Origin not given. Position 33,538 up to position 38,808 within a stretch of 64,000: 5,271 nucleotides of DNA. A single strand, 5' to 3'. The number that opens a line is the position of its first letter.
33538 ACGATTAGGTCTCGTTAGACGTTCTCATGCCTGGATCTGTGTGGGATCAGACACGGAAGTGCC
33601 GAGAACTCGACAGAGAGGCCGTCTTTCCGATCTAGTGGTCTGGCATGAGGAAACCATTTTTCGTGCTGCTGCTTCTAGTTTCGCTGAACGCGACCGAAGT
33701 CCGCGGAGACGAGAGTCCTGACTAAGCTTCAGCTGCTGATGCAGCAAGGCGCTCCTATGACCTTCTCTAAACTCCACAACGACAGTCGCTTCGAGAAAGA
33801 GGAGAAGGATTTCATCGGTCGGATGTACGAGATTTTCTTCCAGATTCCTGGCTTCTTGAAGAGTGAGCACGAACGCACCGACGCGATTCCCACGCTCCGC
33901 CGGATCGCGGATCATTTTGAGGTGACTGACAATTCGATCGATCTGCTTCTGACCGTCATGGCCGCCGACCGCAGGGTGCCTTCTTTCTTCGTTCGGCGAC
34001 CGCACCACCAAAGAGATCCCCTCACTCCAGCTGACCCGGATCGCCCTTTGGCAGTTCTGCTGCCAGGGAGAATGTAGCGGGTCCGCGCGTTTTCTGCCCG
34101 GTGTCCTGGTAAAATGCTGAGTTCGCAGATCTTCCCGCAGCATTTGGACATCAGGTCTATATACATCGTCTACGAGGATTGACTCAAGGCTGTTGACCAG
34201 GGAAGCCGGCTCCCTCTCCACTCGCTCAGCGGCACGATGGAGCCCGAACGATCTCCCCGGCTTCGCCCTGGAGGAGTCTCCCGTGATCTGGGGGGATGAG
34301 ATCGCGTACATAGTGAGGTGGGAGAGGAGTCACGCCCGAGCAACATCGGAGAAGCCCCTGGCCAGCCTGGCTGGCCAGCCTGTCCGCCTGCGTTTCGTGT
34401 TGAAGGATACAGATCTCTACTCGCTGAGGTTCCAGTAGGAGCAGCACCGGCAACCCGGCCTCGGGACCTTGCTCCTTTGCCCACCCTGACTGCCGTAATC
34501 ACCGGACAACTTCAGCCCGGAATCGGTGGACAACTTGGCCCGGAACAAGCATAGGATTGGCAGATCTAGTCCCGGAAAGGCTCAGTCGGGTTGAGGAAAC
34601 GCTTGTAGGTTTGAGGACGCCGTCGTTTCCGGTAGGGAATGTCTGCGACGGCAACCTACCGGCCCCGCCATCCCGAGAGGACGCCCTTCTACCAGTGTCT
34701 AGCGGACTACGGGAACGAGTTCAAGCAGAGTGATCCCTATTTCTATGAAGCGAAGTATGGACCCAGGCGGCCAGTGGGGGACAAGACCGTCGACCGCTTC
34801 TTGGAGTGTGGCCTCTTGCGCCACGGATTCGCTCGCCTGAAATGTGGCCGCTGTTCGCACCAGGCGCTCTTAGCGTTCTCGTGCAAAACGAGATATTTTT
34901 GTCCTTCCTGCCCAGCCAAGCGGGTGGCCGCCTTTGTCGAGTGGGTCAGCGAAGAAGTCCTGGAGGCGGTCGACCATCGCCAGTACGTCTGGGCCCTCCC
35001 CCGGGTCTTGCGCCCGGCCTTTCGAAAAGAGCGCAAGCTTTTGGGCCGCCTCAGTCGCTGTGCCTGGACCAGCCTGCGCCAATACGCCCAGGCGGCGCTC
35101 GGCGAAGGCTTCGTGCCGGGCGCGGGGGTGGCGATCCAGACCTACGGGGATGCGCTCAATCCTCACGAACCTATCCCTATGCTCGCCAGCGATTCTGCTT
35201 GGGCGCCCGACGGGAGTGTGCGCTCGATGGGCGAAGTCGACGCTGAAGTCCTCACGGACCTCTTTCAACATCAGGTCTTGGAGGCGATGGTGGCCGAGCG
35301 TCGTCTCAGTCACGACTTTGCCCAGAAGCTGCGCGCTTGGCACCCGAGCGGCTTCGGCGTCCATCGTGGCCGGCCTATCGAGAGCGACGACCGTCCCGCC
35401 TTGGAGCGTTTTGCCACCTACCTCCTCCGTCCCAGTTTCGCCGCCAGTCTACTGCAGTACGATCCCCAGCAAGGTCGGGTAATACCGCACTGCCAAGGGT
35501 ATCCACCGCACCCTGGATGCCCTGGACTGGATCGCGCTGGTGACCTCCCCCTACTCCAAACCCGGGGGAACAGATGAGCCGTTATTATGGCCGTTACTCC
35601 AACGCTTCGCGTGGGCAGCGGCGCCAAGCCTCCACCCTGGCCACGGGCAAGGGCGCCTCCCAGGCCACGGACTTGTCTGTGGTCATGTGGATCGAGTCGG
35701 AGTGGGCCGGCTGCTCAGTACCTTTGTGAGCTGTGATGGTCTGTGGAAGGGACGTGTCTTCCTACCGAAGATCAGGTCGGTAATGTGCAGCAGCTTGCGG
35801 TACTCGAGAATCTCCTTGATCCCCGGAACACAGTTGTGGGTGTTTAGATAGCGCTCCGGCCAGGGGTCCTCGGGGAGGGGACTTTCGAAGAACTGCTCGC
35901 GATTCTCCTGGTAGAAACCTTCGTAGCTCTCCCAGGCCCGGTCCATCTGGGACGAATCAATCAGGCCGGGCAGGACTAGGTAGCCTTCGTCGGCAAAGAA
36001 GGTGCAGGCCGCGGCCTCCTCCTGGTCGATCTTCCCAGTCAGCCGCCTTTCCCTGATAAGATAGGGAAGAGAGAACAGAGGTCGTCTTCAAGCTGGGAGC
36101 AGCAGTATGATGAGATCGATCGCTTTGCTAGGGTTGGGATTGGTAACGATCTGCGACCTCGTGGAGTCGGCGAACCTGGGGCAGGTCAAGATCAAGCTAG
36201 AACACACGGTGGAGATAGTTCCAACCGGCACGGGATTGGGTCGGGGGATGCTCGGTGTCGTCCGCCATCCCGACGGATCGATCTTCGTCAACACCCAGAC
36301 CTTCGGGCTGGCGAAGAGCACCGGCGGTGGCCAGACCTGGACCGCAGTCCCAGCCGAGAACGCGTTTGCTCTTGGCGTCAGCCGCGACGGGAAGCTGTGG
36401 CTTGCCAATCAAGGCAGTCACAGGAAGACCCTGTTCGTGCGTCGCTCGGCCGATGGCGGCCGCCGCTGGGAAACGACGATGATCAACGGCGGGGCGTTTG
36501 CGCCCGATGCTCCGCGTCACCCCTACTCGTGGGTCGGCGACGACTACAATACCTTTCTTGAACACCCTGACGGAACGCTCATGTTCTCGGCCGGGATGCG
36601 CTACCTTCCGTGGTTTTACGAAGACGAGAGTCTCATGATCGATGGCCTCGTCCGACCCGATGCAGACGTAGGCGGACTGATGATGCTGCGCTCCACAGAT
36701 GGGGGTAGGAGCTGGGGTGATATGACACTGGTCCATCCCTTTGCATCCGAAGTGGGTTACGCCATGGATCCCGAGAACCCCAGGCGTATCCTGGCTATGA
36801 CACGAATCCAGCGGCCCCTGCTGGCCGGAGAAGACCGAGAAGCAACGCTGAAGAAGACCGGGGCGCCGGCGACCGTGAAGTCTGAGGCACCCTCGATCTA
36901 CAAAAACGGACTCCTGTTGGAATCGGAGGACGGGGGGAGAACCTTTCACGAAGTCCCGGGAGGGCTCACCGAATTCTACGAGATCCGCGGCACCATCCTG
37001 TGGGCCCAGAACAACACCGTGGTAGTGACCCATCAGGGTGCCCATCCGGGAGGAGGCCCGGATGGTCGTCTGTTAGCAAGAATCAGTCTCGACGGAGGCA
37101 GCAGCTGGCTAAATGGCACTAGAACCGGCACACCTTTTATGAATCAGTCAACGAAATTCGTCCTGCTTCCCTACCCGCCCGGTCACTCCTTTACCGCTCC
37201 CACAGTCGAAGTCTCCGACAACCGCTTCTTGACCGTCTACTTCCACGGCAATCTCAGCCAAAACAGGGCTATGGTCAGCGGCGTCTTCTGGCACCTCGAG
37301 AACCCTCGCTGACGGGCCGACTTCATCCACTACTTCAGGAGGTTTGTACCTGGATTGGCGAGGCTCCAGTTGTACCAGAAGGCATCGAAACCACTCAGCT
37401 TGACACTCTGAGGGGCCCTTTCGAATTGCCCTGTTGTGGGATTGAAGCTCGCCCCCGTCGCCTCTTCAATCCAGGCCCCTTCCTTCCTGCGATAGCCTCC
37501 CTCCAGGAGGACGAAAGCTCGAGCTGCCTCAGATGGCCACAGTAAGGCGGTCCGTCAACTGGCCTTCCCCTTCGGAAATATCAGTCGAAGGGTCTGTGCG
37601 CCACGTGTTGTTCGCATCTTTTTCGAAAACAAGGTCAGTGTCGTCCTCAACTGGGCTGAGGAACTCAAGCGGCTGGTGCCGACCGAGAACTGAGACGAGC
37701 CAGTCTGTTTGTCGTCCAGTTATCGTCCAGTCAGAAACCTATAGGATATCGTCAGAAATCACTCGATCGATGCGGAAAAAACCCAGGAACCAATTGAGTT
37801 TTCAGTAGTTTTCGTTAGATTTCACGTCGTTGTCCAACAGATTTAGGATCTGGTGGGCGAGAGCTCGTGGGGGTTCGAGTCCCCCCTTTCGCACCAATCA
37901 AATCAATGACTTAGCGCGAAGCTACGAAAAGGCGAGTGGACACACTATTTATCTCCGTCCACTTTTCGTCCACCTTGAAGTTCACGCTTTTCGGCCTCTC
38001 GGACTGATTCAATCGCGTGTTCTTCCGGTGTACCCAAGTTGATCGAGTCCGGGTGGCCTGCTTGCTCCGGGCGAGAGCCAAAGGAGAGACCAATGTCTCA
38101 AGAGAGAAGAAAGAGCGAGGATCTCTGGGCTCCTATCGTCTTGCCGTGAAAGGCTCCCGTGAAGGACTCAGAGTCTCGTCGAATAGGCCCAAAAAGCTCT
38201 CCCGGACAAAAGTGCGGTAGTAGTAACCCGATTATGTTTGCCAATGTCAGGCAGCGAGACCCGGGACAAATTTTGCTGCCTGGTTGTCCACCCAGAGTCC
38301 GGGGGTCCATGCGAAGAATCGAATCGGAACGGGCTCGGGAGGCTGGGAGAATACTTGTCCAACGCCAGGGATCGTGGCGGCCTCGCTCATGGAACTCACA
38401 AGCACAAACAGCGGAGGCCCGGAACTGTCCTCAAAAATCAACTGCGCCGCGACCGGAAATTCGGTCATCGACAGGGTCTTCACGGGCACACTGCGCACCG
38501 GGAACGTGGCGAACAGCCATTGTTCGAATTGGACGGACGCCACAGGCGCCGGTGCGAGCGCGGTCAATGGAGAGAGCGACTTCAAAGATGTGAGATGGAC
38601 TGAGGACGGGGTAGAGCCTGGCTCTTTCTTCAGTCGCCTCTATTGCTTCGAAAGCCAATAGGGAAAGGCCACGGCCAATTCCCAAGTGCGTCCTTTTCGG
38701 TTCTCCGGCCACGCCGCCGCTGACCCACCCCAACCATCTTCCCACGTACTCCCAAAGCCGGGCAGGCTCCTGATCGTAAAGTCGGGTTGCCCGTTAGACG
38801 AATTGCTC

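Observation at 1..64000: About one third of the genes in this window are broken by in-frame stops, homopolymer frameshifts or truncation.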

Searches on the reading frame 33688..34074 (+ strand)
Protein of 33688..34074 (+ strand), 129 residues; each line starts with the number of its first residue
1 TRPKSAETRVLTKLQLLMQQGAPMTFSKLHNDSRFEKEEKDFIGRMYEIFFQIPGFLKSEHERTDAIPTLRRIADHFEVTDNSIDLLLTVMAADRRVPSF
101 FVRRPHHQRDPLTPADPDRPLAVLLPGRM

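Call 23: search_protein_families(library=pfam, max_evalue=0.1, proteins=[window:33688-34074:+])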
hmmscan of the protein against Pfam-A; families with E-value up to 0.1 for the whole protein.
window:33688-34074:+ (129 aa): 0 families

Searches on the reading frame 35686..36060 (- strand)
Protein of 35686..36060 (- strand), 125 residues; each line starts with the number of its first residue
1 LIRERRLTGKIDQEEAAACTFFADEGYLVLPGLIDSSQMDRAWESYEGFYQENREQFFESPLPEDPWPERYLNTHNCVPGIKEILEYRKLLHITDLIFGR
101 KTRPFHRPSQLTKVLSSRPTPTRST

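Call 80: search_solved_structures(query=window:35686-36060:-, max_evalue=10)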
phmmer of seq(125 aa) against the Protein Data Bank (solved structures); distinct sequences matched with E-value up to 10: 0.

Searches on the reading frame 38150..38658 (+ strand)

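Call 24: search_protein_families(library=pfam, max_evalue=0.1, proteins=[window:38150-38590:+, window:38227-38658:+])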
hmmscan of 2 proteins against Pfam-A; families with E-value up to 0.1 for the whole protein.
window:38150-38590:+ (147 aa): 1 family
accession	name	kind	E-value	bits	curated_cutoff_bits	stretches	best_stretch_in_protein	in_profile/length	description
PF01016.24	Ribosomal_L27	-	0.097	13.2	20.5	0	5-36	13-40/79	Ribosomal L27 protein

window:38227-38658:+ (144 aa): 0 families
